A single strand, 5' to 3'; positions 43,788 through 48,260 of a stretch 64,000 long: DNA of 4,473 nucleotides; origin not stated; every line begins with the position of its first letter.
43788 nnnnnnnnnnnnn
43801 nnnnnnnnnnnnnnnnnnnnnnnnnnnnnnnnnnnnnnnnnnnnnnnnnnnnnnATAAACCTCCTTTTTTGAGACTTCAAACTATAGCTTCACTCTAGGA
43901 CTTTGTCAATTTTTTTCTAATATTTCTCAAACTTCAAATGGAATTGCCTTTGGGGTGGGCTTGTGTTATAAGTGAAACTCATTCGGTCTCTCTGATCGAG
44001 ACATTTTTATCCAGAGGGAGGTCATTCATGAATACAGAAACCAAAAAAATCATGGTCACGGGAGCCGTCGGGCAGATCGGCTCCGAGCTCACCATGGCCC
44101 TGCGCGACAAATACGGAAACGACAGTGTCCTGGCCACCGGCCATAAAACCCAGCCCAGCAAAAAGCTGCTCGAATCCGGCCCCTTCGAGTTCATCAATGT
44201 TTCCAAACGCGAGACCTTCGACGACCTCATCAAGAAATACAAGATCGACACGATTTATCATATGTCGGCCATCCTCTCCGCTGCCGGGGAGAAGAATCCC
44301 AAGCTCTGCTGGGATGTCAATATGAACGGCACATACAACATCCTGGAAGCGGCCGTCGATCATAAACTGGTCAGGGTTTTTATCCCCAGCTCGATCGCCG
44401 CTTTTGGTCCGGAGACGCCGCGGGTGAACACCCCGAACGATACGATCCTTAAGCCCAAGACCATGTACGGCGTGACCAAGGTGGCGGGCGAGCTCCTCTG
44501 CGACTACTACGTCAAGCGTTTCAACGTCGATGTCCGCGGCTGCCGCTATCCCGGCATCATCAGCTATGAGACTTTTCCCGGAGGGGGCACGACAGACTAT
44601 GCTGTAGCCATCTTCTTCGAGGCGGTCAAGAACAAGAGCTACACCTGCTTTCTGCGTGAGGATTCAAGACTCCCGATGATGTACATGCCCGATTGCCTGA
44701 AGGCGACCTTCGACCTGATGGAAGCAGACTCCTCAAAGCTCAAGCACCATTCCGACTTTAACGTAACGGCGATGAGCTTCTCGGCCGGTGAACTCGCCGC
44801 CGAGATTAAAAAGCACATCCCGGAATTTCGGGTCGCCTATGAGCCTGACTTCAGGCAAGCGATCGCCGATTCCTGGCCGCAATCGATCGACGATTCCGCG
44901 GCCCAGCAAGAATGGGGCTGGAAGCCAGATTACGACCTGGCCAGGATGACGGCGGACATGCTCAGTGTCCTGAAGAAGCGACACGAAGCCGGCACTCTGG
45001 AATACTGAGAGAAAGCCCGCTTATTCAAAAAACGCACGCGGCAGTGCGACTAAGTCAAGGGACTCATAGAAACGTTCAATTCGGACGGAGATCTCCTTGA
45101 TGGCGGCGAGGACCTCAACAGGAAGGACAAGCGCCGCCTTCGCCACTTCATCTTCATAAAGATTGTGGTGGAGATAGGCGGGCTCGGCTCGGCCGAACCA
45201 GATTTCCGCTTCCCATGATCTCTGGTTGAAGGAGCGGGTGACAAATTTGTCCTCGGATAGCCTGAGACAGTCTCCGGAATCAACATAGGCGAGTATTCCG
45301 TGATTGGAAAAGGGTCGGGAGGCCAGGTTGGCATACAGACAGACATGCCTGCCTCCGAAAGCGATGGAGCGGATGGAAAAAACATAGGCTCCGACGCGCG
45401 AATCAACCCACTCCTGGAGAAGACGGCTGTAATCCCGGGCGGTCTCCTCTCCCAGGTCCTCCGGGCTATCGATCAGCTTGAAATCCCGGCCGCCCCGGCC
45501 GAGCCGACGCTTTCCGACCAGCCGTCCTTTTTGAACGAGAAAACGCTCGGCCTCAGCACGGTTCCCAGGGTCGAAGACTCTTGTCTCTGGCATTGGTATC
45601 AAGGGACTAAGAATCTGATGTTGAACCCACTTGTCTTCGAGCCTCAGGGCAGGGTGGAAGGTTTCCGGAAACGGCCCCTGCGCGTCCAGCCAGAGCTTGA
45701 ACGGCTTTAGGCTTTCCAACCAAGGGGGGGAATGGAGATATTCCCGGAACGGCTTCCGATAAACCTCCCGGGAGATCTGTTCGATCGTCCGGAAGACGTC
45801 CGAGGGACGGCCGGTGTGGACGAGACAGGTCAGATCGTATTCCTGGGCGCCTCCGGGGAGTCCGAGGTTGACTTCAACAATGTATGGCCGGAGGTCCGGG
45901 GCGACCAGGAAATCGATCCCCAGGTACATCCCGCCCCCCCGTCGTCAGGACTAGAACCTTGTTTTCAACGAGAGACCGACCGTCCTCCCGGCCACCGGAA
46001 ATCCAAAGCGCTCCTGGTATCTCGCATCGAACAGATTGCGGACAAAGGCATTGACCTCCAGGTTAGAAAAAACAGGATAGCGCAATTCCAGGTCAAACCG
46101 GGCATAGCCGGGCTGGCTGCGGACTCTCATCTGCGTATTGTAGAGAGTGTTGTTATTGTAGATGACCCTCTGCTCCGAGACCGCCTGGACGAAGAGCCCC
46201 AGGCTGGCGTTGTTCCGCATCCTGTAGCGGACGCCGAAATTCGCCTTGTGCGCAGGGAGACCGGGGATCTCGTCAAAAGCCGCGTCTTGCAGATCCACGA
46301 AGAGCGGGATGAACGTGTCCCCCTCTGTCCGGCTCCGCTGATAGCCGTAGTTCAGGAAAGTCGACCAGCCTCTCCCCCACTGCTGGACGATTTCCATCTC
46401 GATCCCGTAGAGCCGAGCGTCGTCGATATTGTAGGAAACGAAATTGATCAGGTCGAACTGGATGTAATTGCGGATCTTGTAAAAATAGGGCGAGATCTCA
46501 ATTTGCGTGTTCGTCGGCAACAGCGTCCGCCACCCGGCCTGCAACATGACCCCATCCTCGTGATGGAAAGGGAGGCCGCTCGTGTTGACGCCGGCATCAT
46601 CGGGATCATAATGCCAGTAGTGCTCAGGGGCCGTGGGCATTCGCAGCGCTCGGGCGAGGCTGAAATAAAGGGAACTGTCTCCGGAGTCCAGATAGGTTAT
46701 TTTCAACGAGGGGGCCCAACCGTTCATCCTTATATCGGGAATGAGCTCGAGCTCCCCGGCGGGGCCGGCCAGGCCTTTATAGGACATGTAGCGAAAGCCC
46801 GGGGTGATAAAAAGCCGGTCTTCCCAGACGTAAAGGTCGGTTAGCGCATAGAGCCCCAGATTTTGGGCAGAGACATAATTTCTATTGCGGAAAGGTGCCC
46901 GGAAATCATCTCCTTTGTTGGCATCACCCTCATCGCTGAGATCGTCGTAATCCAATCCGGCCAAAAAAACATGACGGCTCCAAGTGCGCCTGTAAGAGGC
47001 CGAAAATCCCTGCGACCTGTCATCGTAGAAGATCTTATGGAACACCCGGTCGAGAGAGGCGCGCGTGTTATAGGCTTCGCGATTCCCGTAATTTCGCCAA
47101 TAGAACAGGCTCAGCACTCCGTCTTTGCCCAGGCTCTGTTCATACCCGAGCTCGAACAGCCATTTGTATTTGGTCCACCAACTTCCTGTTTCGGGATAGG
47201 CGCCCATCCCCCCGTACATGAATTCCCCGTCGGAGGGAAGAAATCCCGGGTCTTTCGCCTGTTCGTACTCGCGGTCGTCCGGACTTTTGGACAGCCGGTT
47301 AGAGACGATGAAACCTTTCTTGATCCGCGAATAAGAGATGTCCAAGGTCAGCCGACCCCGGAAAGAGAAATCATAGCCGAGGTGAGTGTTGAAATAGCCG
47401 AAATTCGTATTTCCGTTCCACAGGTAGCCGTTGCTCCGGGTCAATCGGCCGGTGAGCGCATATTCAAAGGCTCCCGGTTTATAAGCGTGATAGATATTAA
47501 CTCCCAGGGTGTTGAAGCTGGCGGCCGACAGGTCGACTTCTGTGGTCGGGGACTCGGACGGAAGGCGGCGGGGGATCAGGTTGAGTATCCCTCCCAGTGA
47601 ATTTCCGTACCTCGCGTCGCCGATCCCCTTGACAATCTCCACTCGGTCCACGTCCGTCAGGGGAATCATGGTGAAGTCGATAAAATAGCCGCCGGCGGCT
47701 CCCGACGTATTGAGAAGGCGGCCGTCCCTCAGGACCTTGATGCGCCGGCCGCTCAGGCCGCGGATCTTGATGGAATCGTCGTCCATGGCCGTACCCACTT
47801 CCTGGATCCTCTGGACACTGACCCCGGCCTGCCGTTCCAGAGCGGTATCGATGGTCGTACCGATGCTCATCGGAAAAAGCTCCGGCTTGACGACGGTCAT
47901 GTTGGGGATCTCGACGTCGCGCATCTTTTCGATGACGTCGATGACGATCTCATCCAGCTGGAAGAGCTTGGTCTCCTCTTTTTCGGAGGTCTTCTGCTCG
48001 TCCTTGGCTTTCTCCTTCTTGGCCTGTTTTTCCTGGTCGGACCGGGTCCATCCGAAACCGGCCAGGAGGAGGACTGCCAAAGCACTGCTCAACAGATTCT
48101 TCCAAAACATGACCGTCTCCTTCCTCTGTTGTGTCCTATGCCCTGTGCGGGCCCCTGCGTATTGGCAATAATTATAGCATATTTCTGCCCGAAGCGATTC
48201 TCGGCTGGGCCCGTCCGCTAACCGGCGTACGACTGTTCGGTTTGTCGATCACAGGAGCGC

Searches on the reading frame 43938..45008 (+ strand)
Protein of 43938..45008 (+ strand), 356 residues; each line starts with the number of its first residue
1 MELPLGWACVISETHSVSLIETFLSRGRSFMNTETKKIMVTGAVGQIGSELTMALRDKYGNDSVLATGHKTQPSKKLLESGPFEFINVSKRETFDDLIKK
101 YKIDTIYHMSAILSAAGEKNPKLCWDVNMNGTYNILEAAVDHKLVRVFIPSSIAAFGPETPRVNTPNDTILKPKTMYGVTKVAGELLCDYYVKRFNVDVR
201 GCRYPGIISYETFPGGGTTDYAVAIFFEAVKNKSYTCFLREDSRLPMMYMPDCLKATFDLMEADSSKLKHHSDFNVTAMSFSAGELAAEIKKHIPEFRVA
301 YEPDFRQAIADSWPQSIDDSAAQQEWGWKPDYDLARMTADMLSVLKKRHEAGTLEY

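Call 7: search_protein_families(library=pfam, proteins=[window:43938-45008:+])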
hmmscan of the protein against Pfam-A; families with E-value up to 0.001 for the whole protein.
window:43938-45008:+ (356 aa): 6 families
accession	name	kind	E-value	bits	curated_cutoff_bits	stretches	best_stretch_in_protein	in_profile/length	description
PF01370.27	Epimerase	-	4.3e-28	98.8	20.9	1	38-275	1-238/240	NAD dependent epimerase/dehydratase family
PF16363.11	GDP_Man_Dehyd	-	1.3e-20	74.6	27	1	39-341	1-332/332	GDP-mannose 4,6 dehydratase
PF04321.23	RmlD_sub_bind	-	4.3e-12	46.2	27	1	37-196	2-144/287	RmlD substrate binding domain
PF02719.21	Polysacc_synt_2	-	7.7e-09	35.6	20.2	1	38-152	1-128/293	Polysaccharide biosynthesis protein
PF01073.25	3Beta_HSD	-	2.3e-08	33.8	22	1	39-161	1-128/280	3-beta hydroxysteroid dehydrogenase/isomerase family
PF07993.18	NAD_binding_4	-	1.6e-07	31.2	20.1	1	101-247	87-248/258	Male sterility protein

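Call 35: search_protein_families(library=ncbifam, proteins=[window:43938-45008:+], max_evalue=1e-10)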
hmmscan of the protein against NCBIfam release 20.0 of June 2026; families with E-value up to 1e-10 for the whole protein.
window:43938-45008:+ (356 aa): 3 families
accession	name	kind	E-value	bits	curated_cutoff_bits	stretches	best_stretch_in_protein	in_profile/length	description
NF043036.1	ErythonDh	equivalog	7.1e-33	114.1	325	1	37-337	2-312/321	D-erythronate dehydrogenase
TIGR02197.1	heptose_epim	equivalog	4.8e-15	55.5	274.6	1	38-205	1-168/316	ADP-glyceromanno-heptose 6-epimerase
TIGR01179.1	galE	equivalog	5.1e-14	51.8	262.3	1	37-190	1-159/332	UDP-glucose 4-epimerase GalE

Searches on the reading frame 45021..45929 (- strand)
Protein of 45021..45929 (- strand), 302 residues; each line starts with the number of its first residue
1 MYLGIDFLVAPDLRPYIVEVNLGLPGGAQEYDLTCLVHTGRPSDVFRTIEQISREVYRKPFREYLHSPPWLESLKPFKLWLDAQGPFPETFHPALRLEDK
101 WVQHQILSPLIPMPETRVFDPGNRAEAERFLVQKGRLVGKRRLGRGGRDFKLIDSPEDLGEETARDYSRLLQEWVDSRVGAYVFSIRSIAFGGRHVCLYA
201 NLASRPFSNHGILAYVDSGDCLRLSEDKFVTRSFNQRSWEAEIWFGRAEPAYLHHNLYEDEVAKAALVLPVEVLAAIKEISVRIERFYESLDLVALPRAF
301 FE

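Call 7: search_protein_families(library=pfam, proteins=[window:45021-45929:-])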
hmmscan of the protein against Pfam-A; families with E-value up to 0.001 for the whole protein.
window:45021-45929:- (302 aa): 1 family
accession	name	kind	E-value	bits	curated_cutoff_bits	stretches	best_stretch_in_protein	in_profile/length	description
PF02655.19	ATP-grasp_3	-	4.5e-05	24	23.2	0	98-198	2-88/160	ATP-grasp domain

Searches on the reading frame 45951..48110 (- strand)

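Call 7: search_protein_families(library=pfam, proteins=[window:45951-48110:-])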
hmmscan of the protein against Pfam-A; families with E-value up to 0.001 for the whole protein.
window:45951-48110:- (719 aa): 2 families
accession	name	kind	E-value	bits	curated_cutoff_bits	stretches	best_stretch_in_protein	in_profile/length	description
PF00593.30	TonB_dep_Rec_b-barrel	-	2.4e-31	110.5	27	1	278-693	91-436/436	TonB dependent receptor-like, beta-barrel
PF07715.20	Plug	-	9e-16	58.8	23.9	1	70-175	8-107/107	TonB-dependent Receptor Plug Domain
